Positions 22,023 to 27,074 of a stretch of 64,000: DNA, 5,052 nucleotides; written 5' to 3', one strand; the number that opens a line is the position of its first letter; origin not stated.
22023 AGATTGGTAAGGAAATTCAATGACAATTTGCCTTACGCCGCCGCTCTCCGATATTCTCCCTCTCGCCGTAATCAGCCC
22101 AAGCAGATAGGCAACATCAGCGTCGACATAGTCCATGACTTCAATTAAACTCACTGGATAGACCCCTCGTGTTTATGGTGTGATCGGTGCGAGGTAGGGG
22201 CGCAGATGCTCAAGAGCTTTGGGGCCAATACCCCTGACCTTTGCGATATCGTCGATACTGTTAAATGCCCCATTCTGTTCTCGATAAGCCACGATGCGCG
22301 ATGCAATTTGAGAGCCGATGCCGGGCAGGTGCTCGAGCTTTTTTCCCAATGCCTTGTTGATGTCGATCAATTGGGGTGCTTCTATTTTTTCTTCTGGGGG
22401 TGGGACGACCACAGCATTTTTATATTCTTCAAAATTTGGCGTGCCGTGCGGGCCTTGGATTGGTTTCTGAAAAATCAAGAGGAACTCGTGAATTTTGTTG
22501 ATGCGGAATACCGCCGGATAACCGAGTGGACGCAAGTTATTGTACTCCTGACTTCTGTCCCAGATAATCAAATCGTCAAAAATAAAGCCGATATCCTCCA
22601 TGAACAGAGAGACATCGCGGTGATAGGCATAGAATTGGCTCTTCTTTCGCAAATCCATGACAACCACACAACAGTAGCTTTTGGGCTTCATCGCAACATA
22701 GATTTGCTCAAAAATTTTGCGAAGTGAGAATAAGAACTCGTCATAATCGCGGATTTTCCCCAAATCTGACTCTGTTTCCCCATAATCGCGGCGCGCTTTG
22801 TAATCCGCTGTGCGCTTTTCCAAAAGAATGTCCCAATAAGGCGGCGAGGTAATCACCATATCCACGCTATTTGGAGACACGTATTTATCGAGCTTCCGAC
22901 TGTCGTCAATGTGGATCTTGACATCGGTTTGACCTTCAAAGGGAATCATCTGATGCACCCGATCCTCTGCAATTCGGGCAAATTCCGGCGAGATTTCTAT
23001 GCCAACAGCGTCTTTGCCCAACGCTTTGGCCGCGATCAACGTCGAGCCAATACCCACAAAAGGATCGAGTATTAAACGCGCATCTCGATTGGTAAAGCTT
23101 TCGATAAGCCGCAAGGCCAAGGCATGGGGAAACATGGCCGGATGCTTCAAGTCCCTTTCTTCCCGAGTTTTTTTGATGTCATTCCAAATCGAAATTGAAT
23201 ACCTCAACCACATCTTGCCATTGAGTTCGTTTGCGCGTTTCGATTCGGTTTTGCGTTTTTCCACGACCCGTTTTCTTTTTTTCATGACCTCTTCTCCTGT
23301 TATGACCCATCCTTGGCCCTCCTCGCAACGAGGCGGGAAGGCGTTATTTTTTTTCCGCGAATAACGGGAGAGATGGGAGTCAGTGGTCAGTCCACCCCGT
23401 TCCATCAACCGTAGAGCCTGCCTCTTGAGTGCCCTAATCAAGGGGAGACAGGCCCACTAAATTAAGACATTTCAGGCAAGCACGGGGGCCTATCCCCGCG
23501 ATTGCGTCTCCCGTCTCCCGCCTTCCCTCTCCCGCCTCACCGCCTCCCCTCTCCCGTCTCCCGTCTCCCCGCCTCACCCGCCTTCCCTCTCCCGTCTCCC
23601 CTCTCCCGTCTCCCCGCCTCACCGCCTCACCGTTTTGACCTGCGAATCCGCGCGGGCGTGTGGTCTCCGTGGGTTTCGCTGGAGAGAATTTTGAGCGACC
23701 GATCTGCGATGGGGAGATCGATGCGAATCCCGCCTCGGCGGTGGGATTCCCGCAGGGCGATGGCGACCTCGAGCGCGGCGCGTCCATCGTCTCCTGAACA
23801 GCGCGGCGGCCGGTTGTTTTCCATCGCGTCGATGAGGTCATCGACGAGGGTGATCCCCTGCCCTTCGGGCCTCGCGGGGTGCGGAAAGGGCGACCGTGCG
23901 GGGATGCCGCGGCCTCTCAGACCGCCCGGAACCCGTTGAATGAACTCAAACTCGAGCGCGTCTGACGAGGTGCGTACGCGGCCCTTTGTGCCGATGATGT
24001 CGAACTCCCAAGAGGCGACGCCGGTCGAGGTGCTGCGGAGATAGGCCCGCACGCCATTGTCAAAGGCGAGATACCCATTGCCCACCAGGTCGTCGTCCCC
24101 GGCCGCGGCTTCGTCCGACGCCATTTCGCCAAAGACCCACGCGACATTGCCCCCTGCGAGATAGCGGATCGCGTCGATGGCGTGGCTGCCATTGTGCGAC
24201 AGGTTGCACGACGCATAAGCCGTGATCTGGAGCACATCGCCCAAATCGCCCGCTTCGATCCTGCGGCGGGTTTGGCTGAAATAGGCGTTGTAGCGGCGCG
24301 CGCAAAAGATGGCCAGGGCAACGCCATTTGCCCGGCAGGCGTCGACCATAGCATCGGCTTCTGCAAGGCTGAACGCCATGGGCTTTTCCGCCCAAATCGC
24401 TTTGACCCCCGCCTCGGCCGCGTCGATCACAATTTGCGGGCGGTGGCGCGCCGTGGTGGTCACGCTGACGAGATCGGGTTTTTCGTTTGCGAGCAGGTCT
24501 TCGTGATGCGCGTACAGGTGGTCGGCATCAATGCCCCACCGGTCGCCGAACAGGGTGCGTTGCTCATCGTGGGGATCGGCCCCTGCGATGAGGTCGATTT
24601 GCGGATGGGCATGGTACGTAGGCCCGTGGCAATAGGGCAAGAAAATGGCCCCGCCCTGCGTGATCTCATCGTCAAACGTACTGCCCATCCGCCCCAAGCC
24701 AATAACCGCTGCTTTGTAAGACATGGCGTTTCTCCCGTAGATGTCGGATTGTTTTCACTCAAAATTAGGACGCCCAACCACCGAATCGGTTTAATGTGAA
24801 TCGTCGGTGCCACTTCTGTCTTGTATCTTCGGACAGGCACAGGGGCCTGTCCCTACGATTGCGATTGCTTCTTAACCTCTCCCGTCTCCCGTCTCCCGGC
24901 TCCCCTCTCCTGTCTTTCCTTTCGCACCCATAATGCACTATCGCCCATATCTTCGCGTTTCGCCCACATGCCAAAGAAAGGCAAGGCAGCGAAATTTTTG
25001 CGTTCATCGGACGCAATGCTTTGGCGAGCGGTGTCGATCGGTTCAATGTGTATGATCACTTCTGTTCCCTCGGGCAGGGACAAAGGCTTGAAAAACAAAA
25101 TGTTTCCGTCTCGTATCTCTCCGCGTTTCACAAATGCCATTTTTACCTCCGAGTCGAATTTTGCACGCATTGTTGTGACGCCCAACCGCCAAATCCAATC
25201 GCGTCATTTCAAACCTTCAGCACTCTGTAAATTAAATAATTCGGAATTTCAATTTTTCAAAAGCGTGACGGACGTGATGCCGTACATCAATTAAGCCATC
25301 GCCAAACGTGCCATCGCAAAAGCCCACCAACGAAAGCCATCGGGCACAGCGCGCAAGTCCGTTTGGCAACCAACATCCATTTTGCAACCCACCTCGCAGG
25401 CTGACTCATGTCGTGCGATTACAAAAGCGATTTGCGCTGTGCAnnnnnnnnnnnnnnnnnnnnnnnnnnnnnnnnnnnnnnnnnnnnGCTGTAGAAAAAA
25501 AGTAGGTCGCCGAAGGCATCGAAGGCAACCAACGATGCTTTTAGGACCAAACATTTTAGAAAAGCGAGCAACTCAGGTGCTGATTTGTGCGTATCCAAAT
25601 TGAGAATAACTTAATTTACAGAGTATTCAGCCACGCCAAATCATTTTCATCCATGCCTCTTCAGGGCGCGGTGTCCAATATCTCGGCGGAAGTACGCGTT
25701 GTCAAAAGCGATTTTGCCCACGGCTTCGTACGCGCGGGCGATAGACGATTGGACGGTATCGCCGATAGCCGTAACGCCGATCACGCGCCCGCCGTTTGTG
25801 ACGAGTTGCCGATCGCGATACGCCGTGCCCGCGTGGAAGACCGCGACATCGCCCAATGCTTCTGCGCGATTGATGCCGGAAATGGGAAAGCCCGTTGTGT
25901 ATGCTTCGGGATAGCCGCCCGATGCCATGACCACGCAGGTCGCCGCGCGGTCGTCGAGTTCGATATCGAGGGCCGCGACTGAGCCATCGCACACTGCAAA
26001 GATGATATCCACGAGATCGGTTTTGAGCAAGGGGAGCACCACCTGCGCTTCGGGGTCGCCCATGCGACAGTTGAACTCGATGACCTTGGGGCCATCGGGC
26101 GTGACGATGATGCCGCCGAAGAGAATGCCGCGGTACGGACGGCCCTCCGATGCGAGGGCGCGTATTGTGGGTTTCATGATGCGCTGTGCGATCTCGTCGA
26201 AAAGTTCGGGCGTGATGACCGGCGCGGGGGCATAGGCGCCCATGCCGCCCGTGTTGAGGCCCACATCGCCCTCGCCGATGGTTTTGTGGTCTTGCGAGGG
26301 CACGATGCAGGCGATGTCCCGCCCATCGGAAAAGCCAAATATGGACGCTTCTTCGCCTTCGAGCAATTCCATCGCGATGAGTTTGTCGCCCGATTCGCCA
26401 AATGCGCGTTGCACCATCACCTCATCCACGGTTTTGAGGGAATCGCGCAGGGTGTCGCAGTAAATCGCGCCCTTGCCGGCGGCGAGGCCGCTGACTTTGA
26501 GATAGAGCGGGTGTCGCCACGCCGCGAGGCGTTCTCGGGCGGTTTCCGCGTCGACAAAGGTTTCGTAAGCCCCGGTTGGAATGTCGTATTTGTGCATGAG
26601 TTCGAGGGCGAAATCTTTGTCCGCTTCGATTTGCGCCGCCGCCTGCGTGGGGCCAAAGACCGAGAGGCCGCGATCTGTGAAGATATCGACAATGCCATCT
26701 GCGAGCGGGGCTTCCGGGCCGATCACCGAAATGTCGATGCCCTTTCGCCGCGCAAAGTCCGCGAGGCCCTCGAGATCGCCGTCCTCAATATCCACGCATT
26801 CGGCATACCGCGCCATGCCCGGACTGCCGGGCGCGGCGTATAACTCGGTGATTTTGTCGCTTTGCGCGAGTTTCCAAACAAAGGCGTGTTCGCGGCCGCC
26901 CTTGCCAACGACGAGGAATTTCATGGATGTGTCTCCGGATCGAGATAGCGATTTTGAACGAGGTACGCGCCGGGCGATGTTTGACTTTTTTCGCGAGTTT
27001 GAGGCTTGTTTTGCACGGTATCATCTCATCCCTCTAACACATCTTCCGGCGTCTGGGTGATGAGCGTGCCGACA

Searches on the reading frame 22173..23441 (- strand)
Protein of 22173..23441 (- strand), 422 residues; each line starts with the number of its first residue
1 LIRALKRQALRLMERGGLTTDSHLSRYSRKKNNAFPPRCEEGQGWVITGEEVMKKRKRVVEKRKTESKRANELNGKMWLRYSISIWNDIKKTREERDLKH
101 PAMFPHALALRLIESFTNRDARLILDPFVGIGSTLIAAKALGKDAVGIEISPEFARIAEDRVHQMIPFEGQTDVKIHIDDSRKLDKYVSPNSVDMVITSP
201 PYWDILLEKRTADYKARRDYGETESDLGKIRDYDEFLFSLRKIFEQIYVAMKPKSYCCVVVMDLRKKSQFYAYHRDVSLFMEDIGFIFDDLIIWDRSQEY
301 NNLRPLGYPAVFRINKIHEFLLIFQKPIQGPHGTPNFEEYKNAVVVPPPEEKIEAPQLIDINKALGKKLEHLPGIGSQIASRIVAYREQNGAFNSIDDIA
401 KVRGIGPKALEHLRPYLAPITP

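Call 96: search_protein_families(library=pfam, proteins=[window:22173-23441:-], max_evalue=0.00001)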
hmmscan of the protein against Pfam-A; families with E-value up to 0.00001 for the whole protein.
window:22173-23441:- (422 aa): 3 families
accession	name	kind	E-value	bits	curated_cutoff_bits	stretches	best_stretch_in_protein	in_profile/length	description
PF01555.25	N6_N4_Mtase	-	1.6e-33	117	26.7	2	51-159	116-220/221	DNA methylase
PF12836.13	HHH_3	-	5.7e-21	74.8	27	1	358-417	5-64/65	Helix-hairpin-helix motif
PF00633.29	HHH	-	4e-06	26.8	24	0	388-409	2-23/30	Helix-hairpin-helix motif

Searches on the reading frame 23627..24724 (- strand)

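Call 96: search_protein_families(library=pfam, proteins=[window:23627-24724:-], max_evalue=0.00001)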
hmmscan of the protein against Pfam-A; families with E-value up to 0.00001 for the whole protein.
window:23627-24724:- (365 aa): 3 families
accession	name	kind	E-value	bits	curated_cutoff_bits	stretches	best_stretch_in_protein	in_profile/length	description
PF01408.29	GFO_IDH_MocA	-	1.4e-16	61.7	24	1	6-138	4-117/120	Oxidoreductase family, NAD-binding Rossmann fold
PF22725.1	GFO_IDH_MocA_C3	-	7.8e-12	45.7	27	1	178-250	49-123/124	GFO/IDH/MocA C-terminal domain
PF02894.22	GFO_IDH_MocA_C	-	1.1e-09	38.8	22.9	1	175-332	43-214/218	Oxidoreductase family, C-terminal alpha/beta domain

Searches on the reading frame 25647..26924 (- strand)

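Call 96: search_protein_families(library=pfam, proteins=[window:25647-26924:-], max_evalue=0.00001)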
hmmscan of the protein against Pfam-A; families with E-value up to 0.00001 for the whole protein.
window:25647-26924:- (425 aa): 3 families
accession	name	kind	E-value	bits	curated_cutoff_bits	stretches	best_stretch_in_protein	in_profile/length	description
PF01071.24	GARS_A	-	9.4e-66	221.8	27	1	101-293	1-194/194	Phosphoribosylglycinamide synthetase, ATP-grasp (A) domain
PF02844.21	GARS_N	-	2.3e-36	125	29.5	1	1-100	1-100/100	Phosphoribosylglycinamide synthetase, N domain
PF02843.22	GARS_C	-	2.1e-32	111.7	34.8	1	328-419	1-92/92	Phosphoribosylglycinamide synthetase, C domain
